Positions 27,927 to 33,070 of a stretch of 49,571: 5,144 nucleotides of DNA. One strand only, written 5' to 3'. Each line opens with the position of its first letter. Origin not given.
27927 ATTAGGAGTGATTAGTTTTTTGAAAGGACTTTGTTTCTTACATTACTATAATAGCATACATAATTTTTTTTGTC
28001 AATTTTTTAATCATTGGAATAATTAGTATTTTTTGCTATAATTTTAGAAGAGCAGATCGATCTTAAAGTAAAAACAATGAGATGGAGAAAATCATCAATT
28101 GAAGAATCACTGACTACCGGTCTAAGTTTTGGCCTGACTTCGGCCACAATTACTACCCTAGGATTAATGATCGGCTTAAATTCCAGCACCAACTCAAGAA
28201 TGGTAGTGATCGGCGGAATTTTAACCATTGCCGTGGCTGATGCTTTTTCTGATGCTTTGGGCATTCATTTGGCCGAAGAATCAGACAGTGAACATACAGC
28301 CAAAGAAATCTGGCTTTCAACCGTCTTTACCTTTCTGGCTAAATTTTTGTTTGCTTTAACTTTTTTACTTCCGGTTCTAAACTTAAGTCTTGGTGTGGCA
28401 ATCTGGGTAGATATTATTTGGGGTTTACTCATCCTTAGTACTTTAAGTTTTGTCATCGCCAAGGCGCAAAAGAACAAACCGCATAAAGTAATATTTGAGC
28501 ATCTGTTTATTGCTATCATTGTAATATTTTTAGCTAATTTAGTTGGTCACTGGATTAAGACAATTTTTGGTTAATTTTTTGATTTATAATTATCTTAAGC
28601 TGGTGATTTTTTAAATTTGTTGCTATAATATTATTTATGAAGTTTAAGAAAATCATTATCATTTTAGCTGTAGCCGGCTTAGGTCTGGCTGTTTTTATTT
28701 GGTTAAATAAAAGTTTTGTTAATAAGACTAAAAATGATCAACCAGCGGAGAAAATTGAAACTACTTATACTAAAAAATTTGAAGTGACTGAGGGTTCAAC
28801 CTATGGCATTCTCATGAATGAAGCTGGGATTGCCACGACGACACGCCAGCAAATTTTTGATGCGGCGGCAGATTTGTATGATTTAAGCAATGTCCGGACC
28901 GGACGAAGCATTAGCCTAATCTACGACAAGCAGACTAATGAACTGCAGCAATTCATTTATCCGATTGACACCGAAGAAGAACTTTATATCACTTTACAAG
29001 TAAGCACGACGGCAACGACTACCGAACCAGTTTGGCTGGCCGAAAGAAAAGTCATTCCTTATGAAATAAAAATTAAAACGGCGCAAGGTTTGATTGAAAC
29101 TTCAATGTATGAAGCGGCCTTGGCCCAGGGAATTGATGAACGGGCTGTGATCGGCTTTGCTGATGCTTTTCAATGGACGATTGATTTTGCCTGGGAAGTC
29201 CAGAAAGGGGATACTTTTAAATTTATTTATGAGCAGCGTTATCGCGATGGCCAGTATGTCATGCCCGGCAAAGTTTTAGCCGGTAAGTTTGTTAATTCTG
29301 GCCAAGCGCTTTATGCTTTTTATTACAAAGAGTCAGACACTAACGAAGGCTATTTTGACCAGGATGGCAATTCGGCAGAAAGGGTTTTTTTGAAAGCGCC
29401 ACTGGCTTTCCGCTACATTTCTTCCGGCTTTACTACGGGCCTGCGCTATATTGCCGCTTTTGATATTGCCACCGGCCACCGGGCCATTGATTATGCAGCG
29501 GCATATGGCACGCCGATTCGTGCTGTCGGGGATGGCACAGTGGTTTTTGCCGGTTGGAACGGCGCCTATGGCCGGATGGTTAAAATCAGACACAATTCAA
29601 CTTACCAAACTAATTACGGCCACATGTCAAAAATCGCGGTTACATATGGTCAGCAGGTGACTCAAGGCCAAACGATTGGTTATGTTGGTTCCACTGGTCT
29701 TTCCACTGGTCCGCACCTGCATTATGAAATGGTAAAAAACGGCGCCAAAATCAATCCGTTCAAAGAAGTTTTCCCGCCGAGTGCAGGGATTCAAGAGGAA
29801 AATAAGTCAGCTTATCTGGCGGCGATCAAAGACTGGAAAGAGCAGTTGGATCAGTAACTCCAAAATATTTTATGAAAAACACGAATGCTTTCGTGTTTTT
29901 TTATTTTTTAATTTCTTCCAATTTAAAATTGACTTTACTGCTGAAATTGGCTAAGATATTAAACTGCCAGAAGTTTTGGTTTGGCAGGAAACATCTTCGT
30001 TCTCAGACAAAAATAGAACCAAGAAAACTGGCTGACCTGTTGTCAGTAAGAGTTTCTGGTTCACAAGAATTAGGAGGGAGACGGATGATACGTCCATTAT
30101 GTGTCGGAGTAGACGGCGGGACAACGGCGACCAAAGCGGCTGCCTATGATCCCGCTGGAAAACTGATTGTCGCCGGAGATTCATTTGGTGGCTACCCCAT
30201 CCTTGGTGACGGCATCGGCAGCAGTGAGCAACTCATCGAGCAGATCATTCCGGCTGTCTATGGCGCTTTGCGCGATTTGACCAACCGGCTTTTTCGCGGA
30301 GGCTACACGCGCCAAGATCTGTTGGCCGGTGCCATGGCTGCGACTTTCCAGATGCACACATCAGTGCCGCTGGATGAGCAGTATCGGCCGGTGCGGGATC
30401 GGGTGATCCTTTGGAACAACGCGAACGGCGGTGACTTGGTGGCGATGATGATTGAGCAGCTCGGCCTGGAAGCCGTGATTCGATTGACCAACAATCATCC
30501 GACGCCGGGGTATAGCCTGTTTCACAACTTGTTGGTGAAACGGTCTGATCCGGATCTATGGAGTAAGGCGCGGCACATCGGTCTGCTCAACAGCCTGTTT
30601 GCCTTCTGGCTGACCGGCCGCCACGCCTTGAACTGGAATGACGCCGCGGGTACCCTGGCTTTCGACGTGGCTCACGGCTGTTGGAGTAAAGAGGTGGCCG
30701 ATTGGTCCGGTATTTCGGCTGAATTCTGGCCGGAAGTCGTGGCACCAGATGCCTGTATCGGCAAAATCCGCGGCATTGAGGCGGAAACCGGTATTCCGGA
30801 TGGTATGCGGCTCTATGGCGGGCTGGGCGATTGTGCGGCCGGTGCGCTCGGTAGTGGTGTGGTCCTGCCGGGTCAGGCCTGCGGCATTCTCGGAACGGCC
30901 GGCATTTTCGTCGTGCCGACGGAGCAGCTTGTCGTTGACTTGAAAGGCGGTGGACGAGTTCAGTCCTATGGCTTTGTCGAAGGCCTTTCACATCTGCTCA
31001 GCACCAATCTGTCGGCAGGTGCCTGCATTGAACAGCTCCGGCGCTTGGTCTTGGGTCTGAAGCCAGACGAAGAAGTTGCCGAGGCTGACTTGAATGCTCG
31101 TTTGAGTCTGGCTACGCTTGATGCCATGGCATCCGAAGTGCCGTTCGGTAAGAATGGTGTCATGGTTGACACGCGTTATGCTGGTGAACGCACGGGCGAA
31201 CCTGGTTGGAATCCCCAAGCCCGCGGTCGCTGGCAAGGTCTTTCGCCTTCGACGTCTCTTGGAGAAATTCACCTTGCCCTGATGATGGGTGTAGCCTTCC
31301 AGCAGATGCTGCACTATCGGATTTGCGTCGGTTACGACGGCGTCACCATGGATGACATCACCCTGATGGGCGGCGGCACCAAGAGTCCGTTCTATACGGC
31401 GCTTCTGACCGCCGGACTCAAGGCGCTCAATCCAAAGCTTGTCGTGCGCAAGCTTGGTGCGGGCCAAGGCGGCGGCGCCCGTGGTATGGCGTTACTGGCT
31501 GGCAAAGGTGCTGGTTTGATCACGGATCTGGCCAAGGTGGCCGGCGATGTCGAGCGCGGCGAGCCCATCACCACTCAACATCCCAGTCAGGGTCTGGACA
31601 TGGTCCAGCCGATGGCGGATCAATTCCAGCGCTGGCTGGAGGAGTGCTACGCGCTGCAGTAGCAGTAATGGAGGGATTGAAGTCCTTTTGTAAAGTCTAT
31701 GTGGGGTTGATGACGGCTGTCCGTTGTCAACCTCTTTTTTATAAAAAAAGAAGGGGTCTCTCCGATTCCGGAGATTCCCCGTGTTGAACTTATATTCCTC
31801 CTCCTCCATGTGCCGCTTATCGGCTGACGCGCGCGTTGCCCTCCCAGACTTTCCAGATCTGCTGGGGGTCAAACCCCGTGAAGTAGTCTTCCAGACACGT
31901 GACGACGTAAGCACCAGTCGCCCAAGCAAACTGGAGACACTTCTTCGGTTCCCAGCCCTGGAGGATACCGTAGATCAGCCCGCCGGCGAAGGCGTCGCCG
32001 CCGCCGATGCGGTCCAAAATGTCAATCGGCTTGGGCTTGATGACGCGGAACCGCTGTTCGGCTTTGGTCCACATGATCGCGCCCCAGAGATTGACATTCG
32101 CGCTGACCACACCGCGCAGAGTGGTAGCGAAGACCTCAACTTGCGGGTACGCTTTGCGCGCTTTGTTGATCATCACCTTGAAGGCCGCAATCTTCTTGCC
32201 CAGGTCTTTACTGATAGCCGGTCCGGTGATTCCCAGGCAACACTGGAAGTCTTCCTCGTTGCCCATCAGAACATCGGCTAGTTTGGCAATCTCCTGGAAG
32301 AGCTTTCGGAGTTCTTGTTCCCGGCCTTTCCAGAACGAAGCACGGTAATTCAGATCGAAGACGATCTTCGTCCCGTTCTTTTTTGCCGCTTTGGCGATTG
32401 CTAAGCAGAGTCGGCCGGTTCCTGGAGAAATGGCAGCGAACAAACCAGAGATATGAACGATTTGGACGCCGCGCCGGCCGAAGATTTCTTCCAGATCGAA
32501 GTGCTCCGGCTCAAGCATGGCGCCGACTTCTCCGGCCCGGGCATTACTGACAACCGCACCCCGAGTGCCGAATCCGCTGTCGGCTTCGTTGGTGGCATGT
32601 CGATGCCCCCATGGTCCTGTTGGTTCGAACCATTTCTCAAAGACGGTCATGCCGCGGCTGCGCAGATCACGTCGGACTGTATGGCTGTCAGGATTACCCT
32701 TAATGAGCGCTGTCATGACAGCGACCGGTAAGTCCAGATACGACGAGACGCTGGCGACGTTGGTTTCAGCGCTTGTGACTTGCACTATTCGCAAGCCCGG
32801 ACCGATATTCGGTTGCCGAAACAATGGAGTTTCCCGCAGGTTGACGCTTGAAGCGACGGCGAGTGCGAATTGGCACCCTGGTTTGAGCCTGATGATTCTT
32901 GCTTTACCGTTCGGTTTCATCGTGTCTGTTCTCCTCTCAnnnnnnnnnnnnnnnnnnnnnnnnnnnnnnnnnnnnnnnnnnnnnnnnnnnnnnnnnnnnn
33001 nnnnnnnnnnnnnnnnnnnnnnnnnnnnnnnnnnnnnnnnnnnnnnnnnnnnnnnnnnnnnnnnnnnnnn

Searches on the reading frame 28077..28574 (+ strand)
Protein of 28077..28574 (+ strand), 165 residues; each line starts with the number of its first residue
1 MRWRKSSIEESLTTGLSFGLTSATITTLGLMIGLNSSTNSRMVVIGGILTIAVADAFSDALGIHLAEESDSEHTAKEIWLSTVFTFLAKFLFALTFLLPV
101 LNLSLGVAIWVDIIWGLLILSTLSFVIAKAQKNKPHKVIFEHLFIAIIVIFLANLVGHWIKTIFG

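Call 94: search_protein_families(library=pfam, proteins=[window:28077-28574:+], max_evalue=0.001)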
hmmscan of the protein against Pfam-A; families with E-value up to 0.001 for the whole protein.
window:28077-28574:+ (165 aa): 1 family
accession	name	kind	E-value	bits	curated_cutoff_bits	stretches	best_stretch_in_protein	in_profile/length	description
PF01988.24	VIT1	-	1.5e-07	31.9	28.1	1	18-78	6-67/214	VIT family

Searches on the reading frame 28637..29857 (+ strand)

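Call 6: search_protein_families(library=pfam, proteins=[window:28637-29857:+], max_evalue=0.001)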
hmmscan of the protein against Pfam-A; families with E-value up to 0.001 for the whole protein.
window:28637-29857:+ (406 aa): 2 families
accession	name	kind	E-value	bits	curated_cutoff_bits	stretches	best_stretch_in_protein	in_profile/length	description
PF01551.29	Peptidase_M23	-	5.8e-36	123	28.7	1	280-374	2-96/96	Peptidase family M23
PF19425.4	Csd3_N2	-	3.3e-09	37.2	27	1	147-265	7-120/122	Csd3 second domain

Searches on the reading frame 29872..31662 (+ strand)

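Call 6: search_protein_families(library=pfam, proteins=[window:29872-31662:+], max_evalue=0.001)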
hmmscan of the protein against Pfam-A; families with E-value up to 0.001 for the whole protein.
window:29872-31662:+ (596 aa): 2 families
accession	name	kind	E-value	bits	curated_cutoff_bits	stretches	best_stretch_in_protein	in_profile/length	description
PF00370.27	FGGY_N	-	8.8e-28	98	28.8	1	77-327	2-245/245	FGGY family of carbohydrate kinases, N-terminal domain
PF02782.22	FGGY_C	-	2.2e-15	57.4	27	1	338-545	3-196/198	FGGY family of carbohydrate kinases, C-terminal domain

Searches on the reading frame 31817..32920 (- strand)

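Call 6: search_protein_families(library=pfam, proteins=[window:31817-32920:-], max_evalue=0.001)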
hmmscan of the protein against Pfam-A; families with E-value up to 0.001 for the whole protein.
window:31817-32920:- (367 aa): 1 family
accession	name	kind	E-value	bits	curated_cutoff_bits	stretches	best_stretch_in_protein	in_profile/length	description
PF00294.29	PfkB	-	8.4e-21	75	25.8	1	152-343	130-293/302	pfkB family carbohydrate kinase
